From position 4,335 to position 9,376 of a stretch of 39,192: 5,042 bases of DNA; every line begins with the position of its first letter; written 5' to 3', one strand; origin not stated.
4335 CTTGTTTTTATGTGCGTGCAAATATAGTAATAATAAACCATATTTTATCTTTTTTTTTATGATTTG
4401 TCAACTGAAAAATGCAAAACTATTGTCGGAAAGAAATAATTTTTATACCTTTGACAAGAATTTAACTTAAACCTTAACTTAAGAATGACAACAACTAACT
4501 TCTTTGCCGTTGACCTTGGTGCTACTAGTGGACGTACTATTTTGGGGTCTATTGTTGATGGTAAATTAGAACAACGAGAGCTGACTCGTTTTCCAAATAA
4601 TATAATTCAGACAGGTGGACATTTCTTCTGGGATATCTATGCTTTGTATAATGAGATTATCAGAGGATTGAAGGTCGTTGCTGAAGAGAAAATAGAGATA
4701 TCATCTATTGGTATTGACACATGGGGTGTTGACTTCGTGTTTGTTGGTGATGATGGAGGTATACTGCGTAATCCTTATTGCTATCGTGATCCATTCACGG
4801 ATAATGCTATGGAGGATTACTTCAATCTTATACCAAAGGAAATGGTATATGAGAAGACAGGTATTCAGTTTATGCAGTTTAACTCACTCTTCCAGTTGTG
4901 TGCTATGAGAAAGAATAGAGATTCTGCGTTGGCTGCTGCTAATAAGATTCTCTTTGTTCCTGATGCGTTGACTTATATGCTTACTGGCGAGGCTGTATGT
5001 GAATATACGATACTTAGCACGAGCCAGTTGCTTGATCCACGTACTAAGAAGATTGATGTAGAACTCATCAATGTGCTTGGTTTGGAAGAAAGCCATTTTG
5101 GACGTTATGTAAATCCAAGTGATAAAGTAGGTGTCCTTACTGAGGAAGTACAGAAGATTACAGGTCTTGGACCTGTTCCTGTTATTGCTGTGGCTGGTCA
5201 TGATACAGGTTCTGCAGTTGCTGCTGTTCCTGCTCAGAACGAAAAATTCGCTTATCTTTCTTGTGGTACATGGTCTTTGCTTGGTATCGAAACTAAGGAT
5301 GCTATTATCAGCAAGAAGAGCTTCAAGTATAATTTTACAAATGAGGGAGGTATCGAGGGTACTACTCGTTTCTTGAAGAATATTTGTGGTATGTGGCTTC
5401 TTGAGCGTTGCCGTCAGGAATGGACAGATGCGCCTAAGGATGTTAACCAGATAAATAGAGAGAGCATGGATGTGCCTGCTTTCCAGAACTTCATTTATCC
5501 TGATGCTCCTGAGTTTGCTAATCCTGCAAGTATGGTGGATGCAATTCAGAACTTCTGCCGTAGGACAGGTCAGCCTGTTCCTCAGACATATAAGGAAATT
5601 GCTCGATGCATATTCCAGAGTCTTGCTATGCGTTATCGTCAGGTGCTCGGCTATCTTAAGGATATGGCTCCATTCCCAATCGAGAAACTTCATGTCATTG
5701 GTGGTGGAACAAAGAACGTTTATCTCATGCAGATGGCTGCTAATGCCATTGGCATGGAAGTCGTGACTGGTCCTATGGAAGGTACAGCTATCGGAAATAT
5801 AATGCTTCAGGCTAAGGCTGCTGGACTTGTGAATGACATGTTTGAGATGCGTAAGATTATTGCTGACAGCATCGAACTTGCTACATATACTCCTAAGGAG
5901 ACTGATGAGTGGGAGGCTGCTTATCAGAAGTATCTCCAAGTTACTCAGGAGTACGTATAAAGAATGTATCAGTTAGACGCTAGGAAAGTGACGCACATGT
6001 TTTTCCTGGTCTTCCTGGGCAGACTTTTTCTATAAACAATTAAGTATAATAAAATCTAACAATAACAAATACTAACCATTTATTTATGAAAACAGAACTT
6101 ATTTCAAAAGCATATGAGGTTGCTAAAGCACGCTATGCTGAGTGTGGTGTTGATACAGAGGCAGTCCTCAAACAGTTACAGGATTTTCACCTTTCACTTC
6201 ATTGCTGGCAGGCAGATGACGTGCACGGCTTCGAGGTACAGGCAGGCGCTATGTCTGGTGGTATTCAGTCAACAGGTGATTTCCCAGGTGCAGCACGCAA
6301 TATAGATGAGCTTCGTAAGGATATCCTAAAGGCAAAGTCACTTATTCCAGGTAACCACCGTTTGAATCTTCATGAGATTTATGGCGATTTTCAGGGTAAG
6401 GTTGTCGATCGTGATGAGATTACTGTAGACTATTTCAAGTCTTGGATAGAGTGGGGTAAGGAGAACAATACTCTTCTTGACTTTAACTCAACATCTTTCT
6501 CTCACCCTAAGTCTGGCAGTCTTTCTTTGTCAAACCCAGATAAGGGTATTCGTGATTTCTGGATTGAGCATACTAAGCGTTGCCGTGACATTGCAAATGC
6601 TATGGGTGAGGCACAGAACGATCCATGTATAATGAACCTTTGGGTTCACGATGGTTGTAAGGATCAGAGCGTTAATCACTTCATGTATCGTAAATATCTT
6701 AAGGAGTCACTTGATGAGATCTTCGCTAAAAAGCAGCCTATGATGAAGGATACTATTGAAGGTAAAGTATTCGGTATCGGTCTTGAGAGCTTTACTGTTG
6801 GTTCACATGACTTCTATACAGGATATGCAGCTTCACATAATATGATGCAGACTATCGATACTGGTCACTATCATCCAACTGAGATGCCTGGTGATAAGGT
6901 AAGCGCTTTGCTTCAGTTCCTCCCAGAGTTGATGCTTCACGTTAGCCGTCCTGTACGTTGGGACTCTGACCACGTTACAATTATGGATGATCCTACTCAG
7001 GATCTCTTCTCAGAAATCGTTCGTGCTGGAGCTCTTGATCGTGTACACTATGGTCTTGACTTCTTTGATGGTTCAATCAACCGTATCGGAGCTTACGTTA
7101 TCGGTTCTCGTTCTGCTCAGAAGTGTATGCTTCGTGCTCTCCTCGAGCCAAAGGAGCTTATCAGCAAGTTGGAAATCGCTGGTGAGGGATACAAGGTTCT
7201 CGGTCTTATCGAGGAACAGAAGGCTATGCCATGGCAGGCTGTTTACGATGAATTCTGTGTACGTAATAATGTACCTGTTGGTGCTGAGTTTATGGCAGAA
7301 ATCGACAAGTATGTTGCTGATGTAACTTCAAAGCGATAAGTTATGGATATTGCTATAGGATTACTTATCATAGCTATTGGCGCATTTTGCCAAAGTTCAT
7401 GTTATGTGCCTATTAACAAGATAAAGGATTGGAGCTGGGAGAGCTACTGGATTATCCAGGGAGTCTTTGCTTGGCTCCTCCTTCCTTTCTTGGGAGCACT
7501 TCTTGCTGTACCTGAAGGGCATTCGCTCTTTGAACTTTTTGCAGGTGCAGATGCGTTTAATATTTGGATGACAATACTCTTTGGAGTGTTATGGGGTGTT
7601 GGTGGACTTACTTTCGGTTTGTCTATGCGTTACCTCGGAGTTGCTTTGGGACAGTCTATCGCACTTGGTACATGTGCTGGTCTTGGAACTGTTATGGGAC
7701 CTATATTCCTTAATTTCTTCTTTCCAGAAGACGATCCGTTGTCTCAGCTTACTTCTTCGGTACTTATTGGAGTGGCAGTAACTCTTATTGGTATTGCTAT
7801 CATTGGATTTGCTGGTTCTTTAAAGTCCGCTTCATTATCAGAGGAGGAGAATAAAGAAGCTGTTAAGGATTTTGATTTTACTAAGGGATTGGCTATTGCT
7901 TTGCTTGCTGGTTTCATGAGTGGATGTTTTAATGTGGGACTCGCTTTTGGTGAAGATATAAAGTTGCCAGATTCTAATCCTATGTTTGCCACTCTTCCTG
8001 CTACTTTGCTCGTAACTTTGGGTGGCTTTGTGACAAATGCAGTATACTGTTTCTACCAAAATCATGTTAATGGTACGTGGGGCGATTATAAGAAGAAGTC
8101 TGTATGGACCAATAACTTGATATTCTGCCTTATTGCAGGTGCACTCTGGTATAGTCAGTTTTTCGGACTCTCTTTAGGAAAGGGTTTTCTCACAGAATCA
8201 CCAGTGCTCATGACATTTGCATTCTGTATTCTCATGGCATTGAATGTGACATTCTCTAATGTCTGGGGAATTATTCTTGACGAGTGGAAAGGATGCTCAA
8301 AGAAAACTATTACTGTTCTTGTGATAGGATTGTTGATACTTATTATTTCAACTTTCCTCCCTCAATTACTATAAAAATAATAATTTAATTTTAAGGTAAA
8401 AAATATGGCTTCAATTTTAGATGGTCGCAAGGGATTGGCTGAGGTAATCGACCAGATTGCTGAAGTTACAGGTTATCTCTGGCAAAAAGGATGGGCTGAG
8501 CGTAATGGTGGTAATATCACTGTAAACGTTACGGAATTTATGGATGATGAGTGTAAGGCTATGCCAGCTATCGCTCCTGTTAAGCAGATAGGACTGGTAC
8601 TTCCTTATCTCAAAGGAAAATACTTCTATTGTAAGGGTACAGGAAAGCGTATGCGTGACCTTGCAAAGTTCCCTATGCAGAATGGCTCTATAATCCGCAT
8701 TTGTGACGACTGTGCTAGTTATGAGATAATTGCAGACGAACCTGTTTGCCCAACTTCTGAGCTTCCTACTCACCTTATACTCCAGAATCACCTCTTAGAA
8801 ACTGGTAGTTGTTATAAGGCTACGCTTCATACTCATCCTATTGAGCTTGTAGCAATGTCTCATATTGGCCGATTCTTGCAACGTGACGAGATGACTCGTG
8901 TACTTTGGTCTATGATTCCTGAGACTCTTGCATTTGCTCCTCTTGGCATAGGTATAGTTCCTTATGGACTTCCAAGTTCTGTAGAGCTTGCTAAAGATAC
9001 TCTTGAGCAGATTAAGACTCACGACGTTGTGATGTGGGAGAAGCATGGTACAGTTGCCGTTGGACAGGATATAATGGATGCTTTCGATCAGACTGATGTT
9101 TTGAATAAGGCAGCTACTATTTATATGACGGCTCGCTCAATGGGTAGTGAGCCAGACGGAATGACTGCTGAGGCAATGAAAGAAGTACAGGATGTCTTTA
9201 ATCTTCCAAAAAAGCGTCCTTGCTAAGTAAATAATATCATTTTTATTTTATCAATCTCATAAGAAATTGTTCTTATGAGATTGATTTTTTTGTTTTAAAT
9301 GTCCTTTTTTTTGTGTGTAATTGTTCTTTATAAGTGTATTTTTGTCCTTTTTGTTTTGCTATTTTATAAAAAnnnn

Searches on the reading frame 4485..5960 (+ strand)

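Call 12: search_protein_families(library=pfam, proteins=[window:4485-5960:+])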
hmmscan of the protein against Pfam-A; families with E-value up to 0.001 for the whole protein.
window:4485-5960:+ (491 aa): 2 families
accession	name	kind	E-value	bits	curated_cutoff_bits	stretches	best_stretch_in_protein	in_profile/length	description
PF02782.22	FGGY_C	-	3.6e-45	154.6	27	1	256-446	1-198/198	FGGY family of carbohydrate kinases, C-terminal domain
PF00370.27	FGGY_N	-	2.4e-30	106.3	28.8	1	8-244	4-242/245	FGGY family of carbohydrate kinases, N-terminal domain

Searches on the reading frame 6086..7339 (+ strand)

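Call 12: search_protein_families(library=pfam, proteins=[window:6086-7339:+])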
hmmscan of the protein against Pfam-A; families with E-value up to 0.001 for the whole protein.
window:6086-7339:+ (417 aa): 1 family
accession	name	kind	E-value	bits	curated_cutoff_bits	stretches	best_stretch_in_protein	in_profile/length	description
PF06134.17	RhaA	-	3.4e-160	534.2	22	1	6-417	3-417/417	L-rhamnose isomerase (RhaA)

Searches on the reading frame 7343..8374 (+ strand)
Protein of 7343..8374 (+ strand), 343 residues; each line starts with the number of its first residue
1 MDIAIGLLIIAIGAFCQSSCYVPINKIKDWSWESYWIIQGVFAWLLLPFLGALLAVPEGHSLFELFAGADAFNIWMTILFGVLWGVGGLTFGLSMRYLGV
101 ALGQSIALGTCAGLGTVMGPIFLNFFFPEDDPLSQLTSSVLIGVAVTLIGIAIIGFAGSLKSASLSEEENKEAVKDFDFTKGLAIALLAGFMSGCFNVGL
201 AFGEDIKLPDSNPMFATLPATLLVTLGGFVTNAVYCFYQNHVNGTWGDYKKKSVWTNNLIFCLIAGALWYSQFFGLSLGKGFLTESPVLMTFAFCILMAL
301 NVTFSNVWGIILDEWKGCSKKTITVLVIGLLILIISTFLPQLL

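Call 12: search_protein_families(library=pfam, proteins=[window:7343-8374:+])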
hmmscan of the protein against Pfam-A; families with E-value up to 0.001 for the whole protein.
window:7343-8374:+ (343 aa): 1 family
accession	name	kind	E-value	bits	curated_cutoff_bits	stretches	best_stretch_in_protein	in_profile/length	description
PF06379.18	RhaT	-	5.5e-44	151.2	27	1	3-337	5-335/344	L-rhamnose-proton symport protein (RhaT)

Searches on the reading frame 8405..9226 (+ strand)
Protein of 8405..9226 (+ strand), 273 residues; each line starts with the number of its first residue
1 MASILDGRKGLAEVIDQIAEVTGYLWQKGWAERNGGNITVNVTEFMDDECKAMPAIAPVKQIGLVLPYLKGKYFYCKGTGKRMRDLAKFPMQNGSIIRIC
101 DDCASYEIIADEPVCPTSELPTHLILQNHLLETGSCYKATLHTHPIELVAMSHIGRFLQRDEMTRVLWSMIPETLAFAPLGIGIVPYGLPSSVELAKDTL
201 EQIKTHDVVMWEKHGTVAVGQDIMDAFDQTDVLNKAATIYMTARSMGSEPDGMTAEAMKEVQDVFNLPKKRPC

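Call 12: search_protein_families(library=pfam, proteins=[window:8405-9226:+])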
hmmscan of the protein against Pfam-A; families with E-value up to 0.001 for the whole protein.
window:8405-9226:+ (273 aa): 1 family
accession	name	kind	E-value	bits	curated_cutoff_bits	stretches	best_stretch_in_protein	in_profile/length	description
PF00596.27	Aldolase_II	-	4.6e-21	76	22.2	1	17-240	2-182/183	Class II Aldolase and Adducin N-terminal domain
